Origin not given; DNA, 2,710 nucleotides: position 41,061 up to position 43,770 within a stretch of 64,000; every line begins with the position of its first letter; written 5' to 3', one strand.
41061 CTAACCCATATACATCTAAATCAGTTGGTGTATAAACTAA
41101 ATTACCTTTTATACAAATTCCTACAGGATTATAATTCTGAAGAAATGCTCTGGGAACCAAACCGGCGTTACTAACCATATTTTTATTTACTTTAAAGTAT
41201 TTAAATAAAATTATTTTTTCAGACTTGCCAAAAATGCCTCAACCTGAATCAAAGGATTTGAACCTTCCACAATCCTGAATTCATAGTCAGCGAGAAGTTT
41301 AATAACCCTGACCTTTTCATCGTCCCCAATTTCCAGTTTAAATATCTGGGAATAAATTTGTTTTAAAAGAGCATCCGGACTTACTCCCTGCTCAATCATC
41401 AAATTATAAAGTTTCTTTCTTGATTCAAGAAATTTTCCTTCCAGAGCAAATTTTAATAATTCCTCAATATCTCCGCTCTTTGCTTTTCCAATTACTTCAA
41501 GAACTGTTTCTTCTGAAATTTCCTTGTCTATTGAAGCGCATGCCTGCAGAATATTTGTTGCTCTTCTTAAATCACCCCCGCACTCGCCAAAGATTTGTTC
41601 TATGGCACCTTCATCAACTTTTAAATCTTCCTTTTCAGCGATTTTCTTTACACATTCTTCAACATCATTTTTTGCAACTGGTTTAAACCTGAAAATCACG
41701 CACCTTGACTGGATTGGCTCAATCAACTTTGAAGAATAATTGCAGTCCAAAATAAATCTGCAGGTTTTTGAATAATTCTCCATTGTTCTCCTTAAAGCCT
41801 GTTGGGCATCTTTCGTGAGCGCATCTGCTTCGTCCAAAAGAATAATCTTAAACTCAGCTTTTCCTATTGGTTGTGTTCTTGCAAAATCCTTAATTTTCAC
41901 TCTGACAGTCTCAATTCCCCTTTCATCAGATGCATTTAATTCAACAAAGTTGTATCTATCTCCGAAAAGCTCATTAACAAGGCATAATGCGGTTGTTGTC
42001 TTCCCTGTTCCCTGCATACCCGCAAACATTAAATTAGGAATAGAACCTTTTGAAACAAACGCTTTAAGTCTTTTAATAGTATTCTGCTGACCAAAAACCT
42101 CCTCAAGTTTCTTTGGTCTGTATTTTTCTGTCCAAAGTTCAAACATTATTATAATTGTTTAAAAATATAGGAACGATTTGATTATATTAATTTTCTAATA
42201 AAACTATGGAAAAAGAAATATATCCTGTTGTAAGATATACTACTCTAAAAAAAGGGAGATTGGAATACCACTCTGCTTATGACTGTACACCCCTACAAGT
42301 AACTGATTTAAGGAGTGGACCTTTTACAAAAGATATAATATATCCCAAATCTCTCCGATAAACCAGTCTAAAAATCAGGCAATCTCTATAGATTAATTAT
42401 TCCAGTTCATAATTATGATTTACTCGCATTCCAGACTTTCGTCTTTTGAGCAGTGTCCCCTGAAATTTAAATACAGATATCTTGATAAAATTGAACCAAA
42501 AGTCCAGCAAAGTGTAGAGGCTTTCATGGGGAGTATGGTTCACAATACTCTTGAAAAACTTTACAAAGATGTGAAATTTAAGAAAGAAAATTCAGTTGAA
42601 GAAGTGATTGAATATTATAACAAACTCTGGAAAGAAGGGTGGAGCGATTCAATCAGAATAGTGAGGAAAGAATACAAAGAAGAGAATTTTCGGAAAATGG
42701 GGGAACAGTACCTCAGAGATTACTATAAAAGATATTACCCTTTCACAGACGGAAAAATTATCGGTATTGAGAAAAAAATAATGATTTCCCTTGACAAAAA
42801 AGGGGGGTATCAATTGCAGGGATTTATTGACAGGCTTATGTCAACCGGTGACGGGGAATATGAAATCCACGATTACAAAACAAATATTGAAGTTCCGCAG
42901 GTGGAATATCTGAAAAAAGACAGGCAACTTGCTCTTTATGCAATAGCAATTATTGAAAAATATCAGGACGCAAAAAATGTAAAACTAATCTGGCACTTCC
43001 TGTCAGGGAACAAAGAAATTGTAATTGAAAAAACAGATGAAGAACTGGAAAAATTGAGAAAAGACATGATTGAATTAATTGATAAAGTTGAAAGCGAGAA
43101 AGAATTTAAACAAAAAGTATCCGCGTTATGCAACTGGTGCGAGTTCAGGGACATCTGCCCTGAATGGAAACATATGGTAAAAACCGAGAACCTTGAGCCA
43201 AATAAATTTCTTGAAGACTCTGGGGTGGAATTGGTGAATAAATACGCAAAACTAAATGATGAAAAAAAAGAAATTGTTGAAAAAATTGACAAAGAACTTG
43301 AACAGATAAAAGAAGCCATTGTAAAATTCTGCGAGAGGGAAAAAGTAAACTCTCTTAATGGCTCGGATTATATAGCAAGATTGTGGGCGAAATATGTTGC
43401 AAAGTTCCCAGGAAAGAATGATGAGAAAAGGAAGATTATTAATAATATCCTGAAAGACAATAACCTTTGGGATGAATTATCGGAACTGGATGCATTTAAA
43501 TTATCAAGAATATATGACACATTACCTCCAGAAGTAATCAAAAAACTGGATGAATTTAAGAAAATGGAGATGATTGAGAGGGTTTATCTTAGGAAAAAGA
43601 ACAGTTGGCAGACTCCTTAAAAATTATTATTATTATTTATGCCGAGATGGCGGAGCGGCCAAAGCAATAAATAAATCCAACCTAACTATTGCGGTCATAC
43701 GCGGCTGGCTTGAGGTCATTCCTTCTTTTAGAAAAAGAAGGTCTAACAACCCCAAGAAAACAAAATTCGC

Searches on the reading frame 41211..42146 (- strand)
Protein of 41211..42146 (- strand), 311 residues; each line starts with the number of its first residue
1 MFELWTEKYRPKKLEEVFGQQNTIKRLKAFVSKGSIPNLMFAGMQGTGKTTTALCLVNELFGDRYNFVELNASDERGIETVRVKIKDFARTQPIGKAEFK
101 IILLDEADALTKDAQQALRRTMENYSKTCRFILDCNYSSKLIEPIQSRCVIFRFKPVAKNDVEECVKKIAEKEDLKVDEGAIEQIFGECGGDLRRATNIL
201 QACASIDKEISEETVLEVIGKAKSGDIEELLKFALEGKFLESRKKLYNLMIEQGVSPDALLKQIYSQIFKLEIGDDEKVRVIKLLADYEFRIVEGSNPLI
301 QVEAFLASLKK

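Call 67: search_protein_families(library=ncbifam, proteins=[window:41211-42146:-], max_evalue=0.00001)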
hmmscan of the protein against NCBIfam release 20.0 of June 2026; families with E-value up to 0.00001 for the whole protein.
window:41211-42146:- (311 aa): 72 families (the best 25 are shown)
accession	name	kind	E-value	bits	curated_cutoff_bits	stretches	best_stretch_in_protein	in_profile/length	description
NF001679.0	PRK00440.1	equivalog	1.5e-133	444.8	303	1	3-310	6-315/322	replication factor C small subunit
NF003159.0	PRK04132.1-4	equivalog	5.9e-106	355.4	999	2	49-308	584-845/852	replication factor C small subunit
NF003157.0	PRK04132.1-2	equivalog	6.5e-98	328.7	1103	2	49-309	597-859/864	replication factor C small subunit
NF003158.0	PRK04132.1-3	equivalog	4.1e-93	312.5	1750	3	134-309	1255-1430/1437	replication factor C small subunit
NF009067.0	PRK12402.1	equivalog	1.1e-80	271.1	317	2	85-310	113-337/340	replication factor C small subunit 2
TIGR02397.1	dnaX_nterm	equivalog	1.6e-44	152.6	250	2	64-285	85-304/355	DNA polymerase III subunit gamma/tau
NF011514.0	PRK14953.1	equivalog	7.9e-38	130.6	536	2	66-270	89-295/488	DNA polymerase III subunits gamma and tau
NF003229.0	PRK04195.1-5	equivalog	4.2e-35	121.2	280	1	5-231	7-240/413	replication factor C large subunit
NF011523.0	PRK14962.1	equivalog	3.7e-34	118.3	576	2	65-282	86-300/474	DNA polymerase III subunits gamma and tau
NF003233.0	PRK04195.2-3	equivalog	8.8e-34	117.2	471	1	4-223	2-224/504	replication factor C large subunit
NF004046.1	PRK05563.1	equivalog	1.9e-32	112.9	400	2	65-264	87-284/567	DNA polymerase III subunit gamma/tau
NF003231.0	PRK04195.2-1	equivalog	7.7e-31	107.4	442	1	5-215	7-220/517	replication factor C large subunit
NF003232.0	PRK04195.2-2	equivalog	4.5e-30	104.9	701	1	5-270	3-265/480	replication factor C large subunit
NF004549.0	PRK05896.1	equivalog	1.8e-29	103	578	1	66-268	89-289/642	DNA polymerase III subunits gamma and tau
NF006280.0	PRK08451.1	equivalog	3.5e-29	102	572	1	65-238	86-258/535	DNA polymerase III subunit gamma/tau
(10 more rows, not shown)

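Call 68: list_cluster_members(proteins=[window:41211-42146:-, window:61159-62169:+, window:15887-17581:+, window:27115-27909:-])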
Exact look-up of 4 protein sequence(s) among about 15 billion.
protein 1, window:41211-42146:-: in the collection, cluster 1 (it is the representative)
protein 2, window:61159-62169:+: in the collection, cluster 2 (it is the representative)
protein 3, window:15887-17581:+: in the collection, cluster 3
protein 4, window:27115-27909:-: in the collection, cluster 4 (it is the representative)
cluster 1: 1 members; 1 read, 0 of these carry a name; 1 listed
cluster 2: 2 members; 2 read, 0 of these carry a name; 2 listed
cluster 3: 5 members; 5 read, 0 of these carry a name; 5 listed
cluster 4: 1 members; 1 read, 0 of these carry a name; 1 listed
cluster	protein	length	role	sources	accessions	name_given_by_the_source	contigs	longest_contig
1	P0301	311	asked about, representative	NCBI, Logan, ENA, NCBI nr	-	-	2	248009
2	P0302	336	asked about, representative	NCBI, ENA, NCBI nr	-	-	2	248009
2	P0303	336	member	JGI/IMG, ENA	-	-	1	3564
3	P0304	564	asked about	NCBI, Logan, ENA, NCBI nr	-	-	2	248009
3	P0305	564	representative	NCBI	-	-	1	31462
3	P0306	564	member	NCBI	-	-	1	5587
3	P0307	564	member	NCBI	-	-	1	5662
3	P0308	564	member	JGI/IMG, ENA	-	-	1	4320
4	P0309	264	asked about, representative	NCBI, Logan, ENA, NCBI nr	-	-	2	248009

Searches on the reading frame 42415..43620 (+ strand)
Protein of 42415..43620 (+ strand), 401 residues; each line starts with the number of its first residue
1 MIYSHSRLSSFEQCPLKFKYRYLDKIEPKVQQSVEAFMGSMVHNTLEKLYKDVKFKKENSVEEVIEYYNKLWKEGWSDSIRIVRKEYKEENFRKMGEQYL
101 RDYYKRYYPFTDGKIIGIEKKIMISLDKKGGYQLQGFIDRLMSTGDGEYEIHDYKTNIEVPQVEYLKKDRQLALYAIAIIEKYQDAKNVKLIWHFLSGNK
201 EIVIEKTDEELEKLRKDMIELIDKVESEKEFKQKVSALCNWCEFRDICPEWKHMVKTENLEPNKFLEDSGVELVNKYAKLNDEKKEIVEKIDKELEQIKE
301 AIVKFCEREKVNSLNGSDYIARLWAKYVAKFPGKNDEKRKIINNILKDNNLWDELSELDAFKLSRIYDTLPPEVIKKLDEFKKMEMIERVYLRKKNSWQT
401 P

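Call 67: search_protein_families(library=ncbifam, proteins=[window:42415-43620:+], max_evalue=0.00001)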
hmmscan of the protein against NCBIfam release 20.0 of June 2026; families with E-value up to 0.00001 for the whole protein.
window:42415-43620:+ (401 aa): 1 family
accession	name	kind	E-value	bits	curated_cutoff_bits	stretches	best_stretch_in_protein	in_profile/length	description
TIGR02786.1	addB_alphas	equivalog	1.9e-10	39.6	486.5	1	23-225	775-980/1024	double-strand break repair protein AddB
